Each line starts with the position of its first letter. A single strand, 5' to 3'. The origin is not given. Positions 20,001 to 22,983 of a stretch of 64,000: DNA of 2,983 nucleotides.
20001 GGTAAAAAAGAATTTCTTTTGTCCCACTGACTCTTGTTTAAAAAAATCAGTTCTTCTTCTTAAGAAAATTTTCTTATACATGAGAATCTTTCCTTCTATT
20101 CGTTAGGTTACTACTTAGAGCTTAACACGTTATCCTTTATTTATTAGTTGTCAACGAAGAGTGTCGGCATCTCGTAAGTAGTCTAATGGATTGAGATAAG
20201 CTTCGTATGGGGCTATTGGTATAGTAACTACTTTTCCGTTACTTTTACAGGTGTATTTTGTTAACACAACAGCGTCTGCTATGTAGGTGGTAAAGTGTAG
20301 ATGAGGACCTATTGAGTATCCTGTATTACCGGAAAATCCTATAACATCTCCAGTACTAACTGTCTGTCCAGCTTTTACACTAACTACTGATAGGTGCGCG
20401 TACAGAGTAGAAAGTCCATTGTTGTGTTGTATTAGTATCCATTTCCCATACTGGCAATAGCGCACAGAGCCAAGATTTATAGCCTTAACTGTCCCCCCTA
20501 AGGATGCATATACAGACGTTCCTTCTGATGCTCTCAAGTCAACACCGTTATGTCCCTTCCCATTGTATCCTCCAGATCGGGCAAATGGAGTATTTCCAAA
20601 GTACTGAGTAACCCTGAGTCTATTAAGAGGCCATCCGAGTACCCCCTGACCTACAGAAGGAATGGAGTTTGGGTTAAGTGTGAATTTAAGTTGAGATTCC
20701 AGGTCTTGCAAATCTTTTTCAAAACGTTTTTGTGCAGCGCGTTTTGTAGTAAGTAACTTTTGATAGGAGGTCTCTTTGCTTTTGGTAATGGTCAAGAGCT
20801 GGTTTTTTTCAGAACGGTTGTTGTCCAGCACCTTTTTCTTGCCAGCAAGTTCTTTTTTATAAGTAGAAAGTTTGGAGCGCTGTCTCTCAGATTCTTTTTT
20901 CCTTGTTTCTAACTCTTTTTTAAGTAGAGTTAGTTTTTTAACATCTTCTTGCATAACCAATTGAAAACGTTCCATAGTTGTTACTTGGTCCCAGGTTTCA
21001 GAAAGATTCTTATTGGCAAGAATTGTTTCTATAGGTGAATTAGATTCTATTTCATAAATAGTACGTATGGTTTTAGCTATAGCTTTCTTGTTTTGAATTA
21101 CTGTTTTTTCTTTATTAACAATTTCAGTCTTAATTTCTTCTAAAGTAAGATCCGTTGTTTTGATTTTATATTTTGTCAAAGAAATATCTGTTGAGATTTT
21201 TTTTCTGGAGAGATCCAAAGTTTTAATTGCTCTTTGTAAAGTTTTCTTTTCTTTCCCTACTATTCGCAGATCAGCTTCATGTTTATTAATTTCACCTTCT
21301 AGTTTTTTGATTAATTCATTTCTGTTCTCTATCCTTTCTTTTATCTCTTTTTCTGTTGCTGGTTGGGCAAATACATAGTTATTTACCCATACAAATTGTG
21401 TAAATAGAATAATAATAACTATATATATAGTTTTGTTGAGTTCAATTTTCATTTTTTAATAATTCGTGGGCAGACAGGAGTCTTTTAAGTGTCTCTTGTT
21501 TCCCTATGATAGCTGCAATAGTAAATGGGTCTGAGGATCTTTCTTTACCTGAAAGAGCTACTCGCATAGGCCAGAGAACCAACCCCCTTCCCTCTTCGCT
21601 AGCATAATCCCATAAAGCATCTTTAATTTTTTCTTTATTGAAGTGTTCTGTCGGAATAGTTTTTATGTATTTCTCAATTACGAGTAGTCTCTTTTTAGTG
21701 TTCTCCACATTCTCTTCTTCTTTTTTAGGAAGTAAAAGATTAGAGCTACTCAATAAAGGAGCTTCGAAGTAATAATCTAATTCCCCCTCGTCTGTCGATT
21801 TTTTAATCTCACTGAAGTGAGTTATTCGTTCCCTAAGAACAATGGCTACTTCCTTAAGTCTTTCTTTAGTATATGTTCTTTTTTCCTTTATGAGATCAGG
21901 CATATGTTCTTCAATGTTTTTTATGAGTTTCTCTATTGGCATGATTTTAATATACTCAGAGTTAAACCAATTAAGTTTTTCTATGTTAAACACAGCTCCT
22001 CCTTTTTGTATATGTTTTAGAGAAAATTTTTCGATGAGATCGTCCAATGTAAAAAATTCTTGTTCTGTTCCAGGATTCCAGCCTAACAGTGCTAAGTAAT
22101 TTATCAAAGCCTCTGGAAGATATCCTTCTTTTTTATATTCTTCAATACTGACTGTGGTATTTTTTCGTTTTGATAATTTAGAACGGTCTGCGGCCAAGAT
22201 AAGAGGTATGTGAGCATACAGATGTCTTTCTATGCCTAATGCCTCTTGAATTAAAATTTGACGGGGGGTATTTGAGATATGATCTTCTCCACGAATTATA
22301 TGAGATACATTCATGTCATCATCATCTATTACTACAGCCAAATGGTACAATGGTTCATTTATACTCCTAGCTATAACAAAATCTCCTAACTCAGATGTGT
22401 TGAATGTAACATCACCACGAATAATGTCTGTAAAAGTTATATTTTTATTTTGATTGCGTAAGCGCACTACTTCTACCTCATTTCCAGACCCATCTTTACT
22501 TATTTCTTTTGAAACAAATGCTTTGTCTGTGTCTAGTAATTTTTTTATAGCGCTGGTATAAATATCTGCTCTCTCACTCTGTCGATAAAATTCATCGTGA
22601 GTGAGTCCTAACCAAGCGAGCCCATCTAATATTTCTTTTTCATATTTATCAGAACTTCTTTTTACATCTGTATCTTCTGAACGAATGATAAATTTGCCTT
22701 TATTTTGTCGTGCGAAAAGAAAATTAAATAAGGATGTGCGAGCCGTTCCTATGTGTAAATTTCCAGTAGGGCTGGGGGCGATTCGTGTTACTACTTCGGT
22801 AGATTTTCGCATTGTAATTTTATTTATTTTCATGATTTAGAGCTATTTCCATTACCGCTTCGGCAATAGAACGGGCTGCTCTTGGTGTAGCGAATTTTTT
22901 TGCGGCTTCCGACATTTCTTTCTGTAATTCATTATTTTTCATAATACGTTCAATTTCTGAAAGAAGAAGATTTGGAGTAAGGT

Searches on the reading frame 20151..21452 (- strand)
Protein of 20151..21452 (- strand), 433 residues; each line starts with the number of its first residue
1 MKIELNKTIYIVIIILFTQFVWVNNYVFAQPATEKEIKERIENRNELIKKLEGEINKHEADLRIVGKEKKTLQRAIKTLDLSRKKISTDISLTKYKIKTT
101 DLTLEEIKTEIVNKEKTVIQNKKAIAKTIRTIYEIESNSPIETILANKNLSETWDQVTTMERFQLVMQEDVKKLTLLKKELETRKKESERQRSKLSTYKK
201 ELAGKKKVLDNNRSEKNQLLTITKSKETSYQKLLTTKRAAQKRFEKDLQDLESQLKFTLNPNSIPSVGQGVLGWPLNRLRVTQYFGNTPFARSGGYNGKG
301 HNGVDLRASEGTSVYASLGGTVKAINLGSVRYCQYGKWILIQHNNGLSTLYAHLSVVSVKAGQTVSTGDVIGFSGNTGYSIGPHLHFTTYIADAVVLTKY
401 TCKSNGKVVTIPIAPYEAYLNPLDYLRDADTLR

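Call 11: search_protein_families(library=pfam, proteins=[window:20151-21452:-], max_evalue=0.01)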
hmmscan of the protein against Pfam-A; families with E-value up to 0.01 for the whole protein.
window:20151-21452:- (433 aa): 1 family
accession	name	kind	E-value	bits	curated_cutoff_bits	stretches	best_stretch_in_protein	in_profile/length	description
PF01551.29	Peptidase_M23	-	1.6e-27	96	28.7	1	300-391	2-89/96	Peptidase family M23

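Call 12: find_encoding_contigs(protein=window:20151-21452:-, flank=10000, max_places=10)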
Protein window:20151-21452:- (433 aa): no gene with exactly this product is on record in the collection.

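Call 14: find_related_loci(query=window:20151-21452:-, collection=genome_contigs, flank=6000)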
Query window:20151-21452:- (433 aa) in genome_contigs; peptide patterns used: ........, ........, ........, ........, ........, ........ (x = any residue, [..] = any of these).
55 stretches matched a pattern; 1 encode a relative of the query (tblastn E <= 1e-3); 1 distinct loci.
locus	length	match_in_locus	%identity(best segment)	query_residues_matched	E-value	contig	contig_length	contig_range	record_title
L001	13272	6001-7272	40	9-426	9e-101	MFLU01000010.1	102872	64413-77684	MAG: Candidatus Kaiserbacteria bacterium RIFCSPLOWO2_01_FULL_50_24 rifcsplowo2_01_scaffold_289, whole genome shotgun seq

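Call 16: find_related_loci(query=window:20151-21452:-, collection=metagenome_contigs, flank=6000)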
Query window:20151-21452:- (433 aa) in metagenome_contigs; peptide patterns used: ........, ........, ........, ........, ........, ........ (x = any residue, [..] = any of these).
95 stretches matched a pattern; 2 encode a relative of the query (tblastn E <= 1e-3); 2 distinct loci.
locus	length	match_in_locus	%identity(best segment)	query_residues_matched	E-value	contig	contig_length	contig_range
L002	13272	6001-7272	40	9-426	1e-100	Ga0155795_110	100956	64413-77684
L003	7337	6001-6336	35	263-387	3e-15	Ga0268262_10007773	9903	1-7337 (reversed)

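Call 19: find_homologous_proteins(query=window:20151-21452:-, max_evalue=1e-30)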
Query window:20151-21452:- (433 aa): 3251 proteins with E <= 1e-30 among 8000 candidates; the best 120 are listed.
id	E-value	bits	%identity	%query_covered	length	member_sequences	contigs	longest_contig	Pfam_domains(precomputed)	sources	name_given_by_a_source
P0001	2.1e-278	941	100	100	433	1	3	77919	PF01551.30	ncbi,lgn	-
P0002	5.5e-248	841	88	100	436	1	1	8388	PF01551.30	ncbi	-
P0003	1.3e-150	520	59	94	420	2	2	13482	PF01551.30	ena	-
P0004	1.8e-150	519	55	100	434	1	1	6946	PF01551.30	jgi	-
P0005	3.0e-149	515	58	94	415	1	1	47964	PF01551.30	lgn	-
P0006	5.8e-143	495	54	97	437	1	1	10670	PF01551.30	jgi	-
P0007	3.6e-140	486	55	94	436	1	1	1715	PF01551.30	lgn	-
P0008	7.5e-140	485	55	92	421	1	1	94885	PF01551.30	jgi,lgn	jgi:murein DD-endopeptidase MepM/ murein hydrolase activator NlpD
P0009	2.7e-139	483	53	98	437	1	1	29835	PF01551.30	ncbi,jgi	-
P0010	1.1e-138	481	52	98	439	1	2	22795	PF01551.30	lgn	-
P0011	1.7e-138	480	53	96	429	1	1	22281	PF01551.30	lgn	-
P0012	5.2e-138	478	53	92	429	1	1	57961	PF01551.30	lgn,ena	-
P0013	1.2e-137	477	58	85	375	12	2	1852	PF01551.30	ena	-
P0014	2.4e-137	476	52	97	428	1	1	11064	PF01551.30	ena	-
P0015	4.7e-137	475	54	98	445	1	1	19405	PF01551.30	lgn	-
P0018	7.5e-136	471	54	93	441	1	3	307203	PF01551.30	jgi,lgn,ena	-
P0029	3.9e-130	453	54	90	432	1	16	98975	PF01551.30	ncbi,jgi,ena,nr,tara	ncbi:MAG: peptidoglycan DD-metalloendopeptidase family protein [Candidatus Pacebacteria bacterium]|j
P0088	1.1e-114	402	45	93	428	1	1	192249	PF01551.30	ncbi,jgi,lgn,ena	ncbi:MAG: peptidoglycan DD-metalloendopeptidase family protein [Candidatus Paceibacterota bacterium]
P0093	2.1e-114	401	49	84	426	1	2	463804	PF01551.30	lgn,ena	-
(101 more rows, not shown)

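Call 20: find_encoding_contigs(protein=P0002, flank=6000, max_places=4)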
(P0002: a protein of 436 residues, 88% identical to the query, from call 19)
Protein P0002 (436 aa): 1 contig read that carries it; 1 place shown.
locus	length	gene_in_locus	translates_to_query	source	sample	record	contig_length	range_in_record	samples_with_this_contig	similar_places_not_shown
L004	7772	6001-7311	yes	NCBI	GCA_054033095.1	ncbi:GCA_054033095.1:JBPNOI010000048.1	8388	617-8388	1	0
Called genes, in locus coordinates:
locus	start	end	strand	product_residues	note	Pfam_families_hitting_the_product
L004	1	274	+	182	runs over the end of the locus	PF04079:SMC_ScpB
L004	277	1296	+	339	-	PF00768:Peptidase_S11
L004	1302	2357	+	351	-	PF00953:Glycos_transf_4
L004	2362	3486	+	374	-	PF01098:FTSW_RODA_SPOVE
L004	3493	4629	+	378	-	PF03033:Glyco_transf_28, PF04101:Glyco_tran_28_C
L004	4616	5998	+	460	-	PF00749:tRNA-synt_1c, PF19269:Anticodon_2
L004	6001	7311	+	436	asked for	PF01551:Peptidase_M23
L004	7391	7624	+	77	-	-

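Call 21: find_encoding_contigs(protein=P0001, flank=6000, max_places=4)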
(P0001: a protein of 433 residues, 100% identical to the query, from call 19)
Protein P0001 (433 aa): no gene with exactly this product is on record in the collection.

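Call 22: find_encoding_contigs(protein=P0003, flank=6000, max_places=4)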
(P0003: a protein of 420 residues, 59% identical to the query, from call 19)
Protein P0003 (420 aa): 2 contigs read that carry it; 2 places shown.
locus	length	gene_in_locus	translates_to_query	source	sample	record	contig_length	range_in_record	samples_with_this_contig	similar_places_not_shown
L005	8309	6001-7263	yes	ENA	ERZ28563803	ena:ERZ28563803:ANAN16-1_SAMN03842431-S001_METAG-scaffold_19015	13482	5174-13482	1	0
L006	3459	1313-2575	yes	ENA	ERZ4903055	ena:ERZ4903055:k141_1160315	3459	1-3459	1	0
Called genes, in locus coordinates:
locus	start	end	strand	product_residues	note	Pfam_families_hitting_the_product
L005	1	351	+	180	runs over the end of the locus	PF04079:SMC_ScpB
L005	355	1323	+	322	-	PF00768:Peptidase_S11, PF13354:Beta-lactamase2 (weak)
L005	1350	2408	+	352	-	PF00953:Glycos_transf_4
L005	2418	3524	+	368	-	PF01098:FTSW_RODA_SPOVE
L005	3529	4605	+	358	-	-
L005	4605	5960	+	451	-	PF00749:tRNA-synt_1c, PF19269:Anticodon_2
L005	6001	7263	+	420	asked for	PF01551:Peptidase_M23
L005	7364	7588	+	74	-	PF04070:DUF378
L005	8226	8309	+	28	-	?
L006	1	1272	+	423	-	?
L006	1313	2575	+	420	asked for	PF01551:Peptidase_M23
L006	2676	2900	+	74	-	PF04070:DUF378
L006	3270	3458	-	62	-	?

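Call 34: find_encoding_contigs(protein=P0005, flank=10000, max_places=3)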
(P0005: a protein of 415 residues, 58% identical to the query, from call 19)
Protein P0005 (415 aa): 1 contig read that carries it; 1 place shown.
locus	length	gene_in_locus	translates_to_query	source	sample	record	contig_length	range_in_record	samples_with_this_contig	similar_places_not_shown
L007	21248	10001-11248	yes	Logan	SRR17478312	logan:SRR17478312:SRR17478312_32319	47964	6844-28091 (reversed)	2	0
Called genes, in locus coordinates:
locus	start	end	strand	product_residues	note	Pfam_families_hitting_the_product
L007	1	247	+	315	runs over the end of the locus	PF00579:tRNA-synt_1b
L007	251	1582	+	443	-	PF01336:tRNA_anti-codon, PF00152:tRNA-synt_2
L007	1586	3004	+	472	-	PF00883:Peptidase_M17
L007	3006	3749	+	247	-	PF02616:SMC_ScpA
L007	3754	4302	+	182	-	PF04079:SMC_ScpB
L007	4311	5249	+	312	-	PF00768:Peptidase_S11, PF13354:Beta-lactamase2 (weak)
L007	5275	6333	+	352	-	PF00953:Glycos_transf_4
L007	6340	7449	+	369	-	PF01098:FTSW_RODA_SPOVE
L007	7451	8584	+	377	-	PF03033:Glyco_transf_28, PF04101:Glyco_tran_28_C, PF06722:EryCIII-like_C (weak)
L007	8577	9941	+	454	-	PF00749:tRNA-synt_1c, PF19269:Anticodon_2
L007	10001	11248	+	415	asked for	PF01551:Peptidase_M23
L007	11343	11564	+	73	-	PF04070:DUF378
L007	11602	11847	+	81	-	-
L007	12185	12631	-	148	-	PF13489:Methyltransf_23, PF07021:MetW (weak), PF13847:Methyltransf_31, PF08241:Methyltransf_11, PF08242:Methyltransf_12, PF13649:Methyltransf_25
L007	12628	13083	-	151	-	PF01878:EVE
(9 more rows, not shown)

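Call 35: find_encoding_contigs(protein=P0008, flank=10000, max_places=3)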
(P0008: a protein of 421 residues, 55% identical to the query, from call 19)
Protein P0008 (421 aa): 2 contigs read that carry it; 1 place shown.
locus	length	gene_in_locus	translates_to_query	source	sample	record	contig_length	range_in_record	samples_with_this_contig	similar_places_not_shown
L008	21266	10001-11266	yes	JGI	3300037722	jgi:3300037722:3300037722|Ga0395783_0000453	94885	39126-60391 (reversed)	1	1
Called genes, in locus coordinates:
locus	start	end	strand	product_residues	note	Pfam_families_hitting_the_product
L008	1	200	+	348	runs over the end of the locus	PF00226:DnaJ, PF01556:DnaJ_C, PF27659:CHP02642 (faint), PF00684:DnaJ_CXXCXGXG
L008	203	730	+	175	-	-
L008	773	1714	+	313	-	PF00579:tRNA-synt_1b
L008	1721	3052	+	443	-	PF01336:tRNA_anti-codon, PF00152:tRNA-synt_2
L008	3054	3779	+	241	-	PF02616:SMC_ScpA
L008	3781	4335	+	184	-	PF04079:SMC_ScpB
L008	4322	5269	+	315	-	PF00768:Peptidase_S11, PF00144:Beta-lactamase (faint)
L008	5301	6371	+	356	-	PF00953:Glycos_transf_4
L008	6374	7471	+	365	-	PF01098:FTSW_RODA_SPOVE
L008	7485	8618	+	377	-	PF03033:Glyco_transf_28, PF04101:Glyco_tran_28_C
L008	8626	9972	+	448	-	PF00749:tRNA-synt_1c, PF19269:Anticodon_2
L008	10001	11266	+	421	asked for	PF01551:Peptidase_M23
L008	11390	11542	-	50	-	-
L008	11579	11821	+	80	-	PF04070:DUF378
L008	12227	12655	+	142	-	PF07291:MauE, PF07681:DoxX, PF13564:DoxX_2 (weak), PF02077:SURF4 (weak)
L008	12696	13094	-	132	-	-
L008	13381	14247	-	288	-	PF00480:ROK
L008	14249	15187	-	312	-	-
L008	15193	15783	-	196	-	PF18306:LDcluster4, PF03641:Lysine_decarbox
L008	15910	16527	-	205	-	PF00929:RNase_T (weak)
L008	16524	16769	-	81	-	PF09656:PGPGW (weak)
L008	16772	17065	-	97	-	-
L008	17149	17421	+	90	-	PF01016:Ribosomal_L27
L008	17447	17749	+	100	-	-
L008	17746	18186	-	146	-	PF01281:Ribosomal_L9_N, PF03948:Ribosomal_L9_C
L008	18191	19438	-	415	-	PF00595:PDZ, PF13180:PDZ_2 (weak), PF17820:PDZ_6, PF03572:Peptidase_S41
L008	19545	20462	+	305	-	PF01544:CorA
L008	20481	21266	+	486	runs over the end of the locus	PF01406:tRNA-synt_1e, PF09334:tRNA-synt_1g (faint), PF23493:CysS_C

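Call 36: find_encoding_contigs(protein=P0018, flank=10000, max_places=3)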
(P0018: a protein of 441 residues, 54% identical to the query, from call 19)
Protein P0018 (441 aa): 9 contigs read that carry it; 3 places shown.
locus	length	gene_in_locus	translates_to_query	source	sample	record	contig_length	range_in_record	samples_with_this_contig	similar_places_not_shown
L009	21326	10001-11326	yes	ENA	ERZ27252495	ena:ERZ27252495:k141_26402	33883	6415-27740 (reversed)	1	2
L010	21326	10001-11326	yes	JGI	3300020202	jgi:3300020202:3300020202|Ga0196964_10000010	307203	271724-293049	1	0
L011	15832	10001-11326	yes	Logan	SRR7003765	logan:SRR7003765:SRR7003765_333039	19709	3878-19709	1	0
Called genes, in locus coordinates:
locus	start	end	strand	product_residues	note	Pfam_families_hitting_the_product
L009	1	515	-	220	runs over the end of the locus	PF00856:SET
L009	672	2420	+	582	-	PF00512:HisKA, PF02518:HATPase_c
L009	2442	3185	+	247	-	PF02616:SMC_ScpA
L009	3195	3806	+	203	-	PF04079:SMC_ScpB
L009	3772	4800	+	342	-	PF00768:Peptidase_S11, PF13354:Beta-lactamase2 (weak)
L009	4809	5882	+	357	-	PF00953:Glycos_transf_4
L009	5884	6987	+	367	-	PF01098:FTSW_RODA_SPOVE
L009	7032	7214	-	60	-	-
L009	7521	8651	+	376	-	PF03033:Glyco_transf_28, PF04101:Glyco_tran_28_C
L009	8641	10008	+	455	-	PF00749:tRNA-synt_1c, PF19269:Anticodon_2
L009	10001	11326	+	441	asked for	PF01551:Peptidase_M23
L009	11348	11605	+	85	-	PF11950:DUF3467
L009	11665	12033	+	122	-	-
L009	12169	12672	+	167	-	-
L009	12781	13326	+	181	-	-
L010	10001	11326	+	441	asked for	PF01551:Peptidase_M23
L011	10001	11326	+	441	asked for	PF01551:Peptidase_M23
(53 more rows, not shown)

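Call 47: find_encoding_contigs(protein=P0029, flank=10000, max_places=2)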
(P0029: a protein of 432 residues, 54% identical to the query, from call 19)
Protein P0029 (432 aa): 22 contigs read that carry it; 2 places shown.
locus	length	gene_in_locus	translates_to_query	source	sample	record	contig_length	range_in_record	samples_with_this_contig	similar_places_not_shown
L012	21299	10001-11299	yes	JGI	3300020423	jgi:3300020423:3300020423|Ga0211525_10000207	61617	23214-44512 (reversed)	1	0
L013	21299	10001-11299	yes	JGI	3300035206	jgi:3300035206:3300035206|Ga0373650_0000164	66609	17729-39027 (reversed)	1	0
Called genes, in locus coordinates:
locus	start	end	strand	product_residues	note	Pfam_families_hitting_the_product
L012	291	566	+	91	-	-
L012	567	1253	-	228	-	-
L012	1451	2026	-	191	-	PF02777:Sod_Fe_C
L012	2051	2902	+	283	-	PF25281:MBL_MAP1B (weak), PF00753:Lactamase_B, PF12706:Lactamase_B_2 (weak)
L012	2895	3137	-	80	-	PF00830:Ribosomal_L28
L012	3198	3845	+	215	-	PF02163:Peptidase_M50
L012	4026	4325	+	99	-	PF00164:Ribosom_S12_S23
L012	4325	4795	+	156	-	PF00177:Ribosomal_S7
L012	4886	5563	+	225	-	-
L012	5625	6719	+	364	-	PF01098:FTSW_RODA_SPOVE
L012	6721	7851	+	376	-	PF03033:Glyco_transf_28, PF04101:Glyco_tran_28_C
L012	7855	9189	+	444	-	PF00749:tRNA-synt_1c, PF19269:Anticodon_2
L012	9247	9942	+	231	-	-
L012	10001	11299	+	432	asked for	PF01551:Peptidase_M23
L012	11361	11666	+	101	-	-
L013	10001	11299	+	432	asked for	PF01551:Peptidase_M23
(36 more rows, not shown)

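Call 48: find_encoding_contigs(protein=P0088, flank=10000, max_places=2)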
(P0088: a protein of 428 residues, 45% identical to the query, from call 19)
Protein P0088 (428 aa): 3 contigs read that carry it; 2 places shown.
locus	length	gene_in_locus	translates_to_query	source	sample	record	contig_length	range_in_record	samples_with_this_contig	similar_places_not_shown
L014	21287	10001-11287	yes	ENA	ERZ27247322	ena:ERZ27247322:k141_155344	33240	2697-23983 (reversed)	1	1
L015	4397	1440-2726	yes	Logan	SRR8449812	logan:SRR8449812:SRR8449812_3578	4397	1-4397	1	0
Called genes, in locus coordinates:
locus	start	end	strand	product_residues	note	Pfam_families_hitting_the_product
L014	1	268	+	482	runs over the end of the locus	PF01336:tRNA_anti-codon, PF00152:tRNA-synt_2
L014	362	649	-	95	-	-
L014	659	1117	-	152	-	-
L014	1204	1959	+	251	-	PF02616:SMC_ScpA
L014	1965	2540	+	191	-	PF04079:SMC_ScpB, PF12802:MarR_2 (faint)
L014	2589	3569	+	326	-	PF00768:Peptidase_S11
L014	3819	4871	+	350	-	PF00953:Glycos_transf_4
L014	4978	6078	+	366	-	PF01098:FTSW_RODA_SPOVE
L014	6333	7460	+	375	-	PF03033:Glyco_transf_28, PF04101:Glyco_tran_28_C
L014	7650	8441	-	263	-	-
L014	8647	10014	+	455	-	PF00749:tRNA-synt_1c, PF19269:Anticodon_2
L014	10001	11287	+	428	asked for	PF01551:Peptidase_M23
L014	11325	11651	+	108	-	-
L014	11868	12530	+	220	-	-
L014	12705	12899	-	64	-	PF04024:PspC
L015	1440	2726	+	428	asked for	PF01551:Peptidase_M23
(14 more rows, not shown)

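Call 49: find_encoding_contigs(protein=P0093, flank=10000, max_places=2)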
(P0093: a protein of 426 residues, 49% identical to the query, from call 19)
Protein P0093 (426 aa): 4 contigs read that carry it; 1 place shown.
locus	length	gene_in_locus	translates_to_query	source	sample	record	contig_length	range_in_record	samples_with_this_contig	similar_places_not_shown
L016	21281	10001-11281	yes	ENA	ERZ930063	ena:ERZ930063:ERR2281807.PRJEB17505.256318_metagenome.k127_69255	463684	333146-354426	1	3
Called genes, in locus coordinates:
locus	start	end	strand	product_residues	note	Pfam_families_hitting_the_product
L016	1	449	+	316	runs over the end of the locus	PF00579:tRNA-synt_1b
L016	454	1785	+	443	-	PF01336:tRNA_anti-codon, PF00152:tRNA-synt_2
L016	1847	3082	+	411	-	PF02073:Peptidase_M29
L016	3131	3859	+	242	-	PF02616:SMC_ScpA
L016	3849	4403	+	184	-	PF04079:SMC_ScpB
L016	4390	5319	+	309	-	PF13354:Beta-lactamase2 (weak), PF00768:Peptidase_S11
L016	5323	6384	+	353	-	PF00953:Glycos_transf_4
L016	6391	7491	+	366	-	PF01098:FTSW_RODA_SPOVE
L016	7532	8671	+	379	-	PF03033:Glyco_transf_28, PF04101:Glyco_tran_28_C, PF00201:UDPGT (faint)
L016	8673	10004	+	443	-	PF00749:tRNA-synt_1c, PF19269:Anticodon_2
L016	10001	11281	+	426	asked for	PF01551:Peptidase_M23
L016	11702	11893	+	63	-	PF15993:Fuseless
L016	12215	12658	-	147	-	PF01243:PNPOx_N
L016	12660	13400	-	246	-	PF01145:Band_7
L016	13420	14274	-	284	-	PF13688:Reprolysin_5 (weak)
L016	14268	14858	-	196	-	-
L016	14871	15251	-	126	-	-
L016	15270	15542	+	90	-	PF01016:Ribosomal_L27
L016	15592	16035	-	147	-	PF01281:Ribosomal_L9_N, PF03948:Ribosomal_L9_C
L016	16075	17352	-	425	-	PF00595:PDZ, PF13180:PDZ_2, PF17820:PDZ_6, PF03572:Peptidase_S41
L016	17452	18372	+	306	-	PF01544:CorA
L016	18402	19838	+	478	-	PF00133:tRNA-synt_1 (faint), PF01406:tRNA-synt_1e, PF09334:tRNA-synt_1g (faint), PF23493:CysS_C (weak)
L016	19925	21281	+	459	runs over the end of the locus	PF00772:DnaB, PF13481:AAA_25, PF03796:DnaB_C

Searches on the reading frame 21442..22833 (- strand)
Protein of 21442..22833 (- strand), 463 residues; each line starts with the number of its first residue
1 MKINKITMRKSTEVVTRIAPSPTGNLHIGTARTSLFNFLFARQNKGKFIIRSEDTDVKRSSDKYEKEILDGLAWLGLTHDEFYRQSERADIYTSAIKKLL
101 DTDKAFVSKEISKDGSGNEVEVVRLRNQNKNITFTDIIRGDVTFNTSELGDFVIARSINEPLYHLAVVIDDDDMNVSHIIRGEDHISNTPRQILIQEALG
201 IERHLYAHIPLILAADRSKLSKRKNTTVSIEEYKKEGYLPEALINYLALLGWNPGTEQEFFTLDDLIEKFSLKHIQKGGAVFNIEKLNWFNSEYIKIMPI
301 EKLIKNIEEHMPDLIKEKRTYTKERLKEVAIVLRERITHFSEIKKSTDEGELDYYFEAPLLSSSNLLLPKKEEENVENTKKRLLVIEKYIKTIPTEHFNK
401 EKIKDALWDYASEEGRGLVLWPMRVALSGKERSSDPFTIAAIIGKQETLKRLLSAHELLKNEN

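Call 11: search_protein_families(library=pfam, proteins=[window:21442-22833:-], max_evalue=0.01)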
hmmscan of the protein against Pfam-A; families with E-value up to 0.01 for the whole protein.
window:21442-22833:- (463 aa): 3 families
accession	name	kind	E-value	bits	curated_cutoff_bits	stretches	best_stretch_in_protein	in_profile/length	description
PF00749.27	tRNA-synt_1c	-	1.4e-86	290.8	23.4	2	110-289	133-314/314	tRNA synthetases class I (E and Q), catalytic domain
PF19269.4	Anticodon_2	-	4.7e-19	69.6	23.6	1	314-453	9-138/141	Anticodon binding domain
PF13907.11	CHD1-like_C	-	0.0083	17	28.3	0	370-412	34-78/96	Chromodomain-helicase-DNA-binding protein 1-like, C-terminal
